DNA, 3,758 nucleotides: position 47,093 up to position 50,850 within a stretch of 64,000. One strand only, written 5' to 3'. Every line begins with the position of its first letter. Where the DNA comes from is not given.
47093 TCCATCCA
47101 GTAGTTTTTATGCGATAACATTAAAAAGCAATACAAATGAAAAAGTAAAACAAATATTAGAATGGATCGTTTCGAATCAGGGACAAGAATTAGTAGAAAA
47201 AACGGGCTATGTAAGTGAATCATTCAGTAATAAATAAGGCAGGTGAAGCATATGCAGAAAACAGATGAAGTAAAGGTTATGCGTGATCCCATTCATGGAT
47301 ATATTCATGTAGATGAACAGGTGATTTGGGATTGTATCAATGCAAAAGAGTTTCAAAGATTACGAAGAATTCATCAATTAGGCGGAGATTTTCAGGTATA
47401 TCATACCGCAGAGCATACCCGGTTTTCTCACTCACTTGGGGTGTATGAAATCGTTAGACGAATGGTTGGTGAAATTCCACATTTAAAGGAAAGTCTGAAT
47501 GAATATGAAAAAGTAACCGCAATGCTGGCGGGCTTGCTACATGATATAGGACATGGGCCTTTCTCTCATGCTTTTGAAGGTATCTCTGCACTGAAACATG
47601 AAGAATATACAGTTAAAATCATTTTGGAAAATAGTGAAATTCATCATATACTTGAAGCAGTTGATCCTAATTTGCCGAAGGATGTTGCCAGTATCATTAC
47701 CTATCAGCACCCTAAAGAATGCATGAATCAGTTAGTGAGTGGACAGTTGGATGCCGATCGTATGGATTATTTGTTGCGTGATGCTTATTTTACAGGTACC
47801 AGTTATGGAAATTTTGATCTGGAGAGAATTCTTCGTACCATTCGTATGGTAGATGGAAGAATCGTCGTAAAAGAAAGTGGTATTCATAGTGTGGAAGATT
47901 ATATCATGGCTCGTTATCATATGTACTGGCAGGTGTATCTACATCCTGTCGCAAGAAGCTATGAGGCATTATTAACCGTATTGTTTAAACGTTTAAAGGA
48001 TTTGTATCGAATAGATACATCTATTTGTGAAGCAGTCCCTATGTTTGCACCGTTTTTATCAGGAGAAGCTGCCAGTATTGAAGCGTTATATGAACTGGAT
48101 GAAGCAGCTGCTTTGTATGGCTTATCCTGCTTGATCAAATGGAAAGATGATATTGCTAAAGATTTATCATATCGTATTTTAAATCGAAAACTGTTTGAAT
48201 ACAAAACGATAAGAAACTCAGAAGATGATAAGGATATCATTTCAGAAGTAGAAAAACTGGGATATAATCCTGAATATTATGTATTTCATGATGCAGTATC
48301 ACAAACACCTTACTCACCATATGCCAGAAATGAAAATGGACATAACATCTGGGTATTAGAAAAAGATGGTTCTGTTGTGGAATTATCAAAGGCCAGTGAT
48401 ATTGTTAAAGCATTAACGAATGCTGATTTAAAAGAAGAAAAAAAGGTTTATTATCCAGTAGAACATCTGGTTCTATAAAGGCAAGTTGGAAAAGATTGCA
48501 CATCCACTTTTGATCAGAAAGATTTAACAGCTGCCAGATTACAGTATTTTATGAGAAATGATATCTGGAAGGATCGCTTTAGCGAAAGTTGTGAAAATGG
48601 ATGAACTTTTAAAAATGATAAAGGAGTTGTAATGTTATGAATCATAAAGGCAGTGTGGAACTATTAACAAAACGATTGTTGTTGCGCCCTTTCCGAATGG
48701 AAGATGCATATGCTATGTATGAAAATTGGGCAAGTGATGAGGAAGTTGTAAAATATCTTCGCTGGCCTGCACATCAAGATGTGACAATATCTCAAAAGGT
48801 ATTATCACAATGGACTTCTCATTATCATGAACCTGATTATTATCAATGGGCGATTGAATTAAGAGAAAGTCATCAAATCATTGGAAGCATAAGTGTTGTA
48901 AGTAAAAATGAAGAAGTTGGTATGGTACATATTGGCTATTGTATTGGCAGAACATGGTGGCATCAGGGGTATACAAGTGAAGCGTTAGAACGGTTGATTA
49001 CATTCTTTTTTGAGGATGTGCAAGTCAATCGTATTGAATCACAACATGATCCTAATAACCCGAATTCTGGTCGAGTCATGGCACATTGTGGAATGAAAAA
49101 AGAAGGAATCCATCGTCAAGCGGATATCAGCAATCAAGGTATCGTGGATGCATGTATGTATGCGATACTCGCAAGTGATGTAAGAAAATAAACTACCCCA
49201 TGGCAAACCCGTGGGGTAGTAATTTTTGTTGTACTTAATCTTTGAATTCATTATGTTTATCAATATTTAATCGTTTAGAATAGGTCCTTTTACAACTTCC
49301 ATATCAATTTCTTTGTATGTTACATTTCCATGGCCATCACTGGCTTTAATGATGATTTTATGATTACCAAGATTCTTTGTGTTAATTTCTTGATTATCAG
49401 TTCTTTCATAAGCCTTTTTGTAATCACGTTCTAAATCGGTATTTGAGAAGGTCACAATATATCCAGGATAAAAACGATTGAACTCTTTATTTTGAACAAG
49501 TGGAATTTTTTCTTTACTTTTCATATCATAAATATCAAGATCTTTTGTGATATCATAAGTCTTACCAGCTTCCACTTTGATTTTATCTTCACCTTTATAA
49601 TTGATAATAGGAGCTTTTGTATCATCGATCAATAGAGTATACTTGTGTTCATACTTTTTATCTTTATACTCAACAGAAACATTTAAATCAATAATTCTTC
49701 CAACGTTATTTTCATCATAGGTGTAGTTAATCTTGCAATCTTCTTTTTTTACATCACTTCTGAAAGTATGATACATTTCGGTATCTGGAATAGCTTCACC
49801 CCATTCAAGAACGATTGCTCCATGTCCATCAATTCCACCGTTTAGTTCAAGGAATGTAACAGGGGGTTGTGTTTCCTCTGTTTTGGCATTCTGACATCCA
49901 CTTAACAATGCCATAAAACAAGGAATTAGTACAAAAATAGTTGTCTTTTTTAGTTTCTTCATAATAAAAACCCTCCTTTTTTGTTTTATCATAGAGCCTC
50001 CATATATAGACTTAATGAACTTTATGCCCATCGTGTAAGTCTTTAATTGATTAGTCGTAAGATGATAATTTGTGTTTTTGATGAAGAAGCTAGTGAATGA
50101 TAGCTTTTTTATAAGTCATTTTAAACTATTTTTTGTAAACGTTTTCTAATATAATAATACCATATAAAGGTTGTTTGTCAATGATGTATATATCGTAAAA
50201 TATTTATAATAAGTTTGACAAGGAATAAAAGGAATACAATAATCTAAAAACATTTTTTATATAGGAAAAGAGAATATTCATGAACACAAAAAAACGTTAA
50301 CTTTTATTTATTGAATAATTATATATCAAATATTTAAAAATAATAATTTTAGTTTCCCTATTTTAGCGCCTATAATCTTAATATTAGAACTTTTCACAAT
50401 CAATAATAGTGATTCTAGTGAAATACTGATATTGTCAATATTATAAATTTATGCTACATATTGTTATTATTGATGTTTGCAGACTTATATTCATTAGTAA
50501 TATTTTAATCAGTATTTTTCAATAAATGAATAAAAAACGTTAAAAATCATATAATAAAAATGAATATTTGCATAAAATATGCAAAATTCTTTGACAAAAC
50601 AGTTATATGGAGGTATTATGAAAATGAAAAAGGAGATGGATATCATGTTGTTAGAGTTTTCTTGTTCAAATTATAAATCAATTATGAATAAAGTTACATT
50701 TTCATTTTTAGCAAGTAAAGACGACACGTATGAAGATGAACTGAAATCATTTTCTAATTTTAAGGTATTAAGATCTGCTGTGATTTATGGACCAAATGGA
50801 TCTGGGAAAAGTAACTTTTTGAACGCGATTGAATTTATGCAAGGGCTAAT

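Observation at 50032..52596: AT-rich islet encoding an ABC-type ATPase plus a small HEPN-motif partner: candidate two-gene defence/abortive-infection system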

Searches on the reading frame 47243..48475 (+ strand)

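Call 66: search_protein_families(library=pfam, proteins=[window:47243-48475:+], max_evalue=0.01)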
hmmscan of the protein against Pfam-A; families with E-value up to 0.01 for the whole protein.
window:47243-48475:+ (411 aa): 3 families
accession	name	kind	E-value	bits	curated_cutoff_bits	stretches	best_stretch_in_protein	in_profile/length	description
PF19276.4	HD_assoc_2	-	2.1e-14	54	23.1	1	191-251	1-61/222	HD associated region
PF01966.28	HD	-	3.6e-13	50.2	22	1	60-178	1-114/116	HD domain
PF00233.25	PDEase_I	-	9e-05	22.7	24.8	1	61-142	4-85/238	3'5'-cyclic nucleotide phosphodiesterase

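Call 67: search_protein_families(library=padloc, proteins=[window:47243-48475:+], max_evalue=0.01)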
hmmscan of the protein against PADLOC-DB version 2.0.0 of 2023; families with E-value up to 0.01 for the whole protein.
window:47243-48475:+ (411 aa): 1 family
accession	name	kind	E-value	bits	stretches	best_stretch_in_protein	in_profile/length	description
PDLC02374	dGTPase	-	3.6e-08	31.2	1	32-112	49-119/395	-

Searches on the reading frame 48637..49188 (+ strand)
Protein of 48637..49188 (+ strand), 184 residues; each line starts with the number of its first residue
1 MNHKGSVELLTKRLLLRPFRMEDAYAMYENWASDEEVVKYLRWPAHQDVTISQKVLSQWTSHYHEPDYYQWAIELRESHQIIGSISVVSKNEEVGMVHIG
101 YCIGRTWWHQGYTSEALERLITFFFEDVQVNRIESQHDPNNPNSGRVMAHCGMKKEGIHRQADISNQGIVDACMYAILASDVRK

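Call 66: search_protein_families(library=pfam, proteins=[window:48637-49188:+], max_evalue=0.01)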
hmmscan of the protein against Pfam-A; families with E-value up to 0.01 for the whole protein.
window:48637-49188:+ (184 aa): 3 families
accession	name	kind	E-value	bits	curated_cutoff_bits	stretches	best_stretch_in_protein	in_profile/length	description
PF13302.13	Acetyltransf_3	-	6.8e-36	124.4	25.4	1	13-154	1-138/138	Acetyltransferase (GNAT) domain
PF00583.31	Acetyltransf_1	-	1.6e-07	32.1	20.7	1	56-153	24-116/116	Acetyltransferase (GNAT) family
PF13523.12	Acetyltransf_8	-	0.0032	17.5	27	1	101-158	84-142/145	Acetyltransferase (GNAT) domain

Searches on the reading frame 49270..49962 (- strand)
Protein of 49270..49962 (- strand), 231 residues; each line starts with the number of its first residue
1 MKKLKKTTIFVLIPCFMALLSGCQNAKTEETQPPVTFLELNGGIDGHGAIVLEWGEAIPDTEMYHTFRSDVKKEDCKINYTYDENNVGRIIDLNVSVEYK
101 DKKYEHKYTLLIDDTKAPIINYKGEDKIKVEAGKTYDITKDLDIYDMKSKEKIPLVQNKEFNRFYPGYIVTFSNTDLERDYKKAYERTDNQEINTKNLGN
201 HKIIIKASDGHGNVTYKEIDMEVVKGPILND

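Call 66: search_protein_families(library=pfam, proteins=[window:49270-49962:-], max_evalue=0.01)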
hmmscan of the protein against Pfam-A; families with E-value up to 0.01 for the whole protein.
window:49270-49962:- (231 aa): 1 family
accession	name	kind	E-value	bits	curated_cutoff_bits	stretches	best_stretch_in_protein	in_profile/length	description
PF05075.19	DUF684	-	0.0098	15.4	25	0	168-218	207-257/338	Protein of unknown function (DUF684)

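Call 67: search_protein_families(library=padloc, proteins=[window:49270-49962:-], max_evalue=0.01)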
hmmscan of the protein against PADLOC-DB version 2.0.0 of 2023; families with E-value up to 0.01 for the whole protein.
window:49270-49962:- (231 aa): 0 families

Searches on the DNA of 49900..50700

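Call 62: search_rna_families(source=window, start=49900, end=50700, threshold=evalue, max_evalue=1)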
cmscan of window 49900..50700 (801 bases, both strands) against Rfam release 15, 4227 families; matches with E-value up to 1: 0.
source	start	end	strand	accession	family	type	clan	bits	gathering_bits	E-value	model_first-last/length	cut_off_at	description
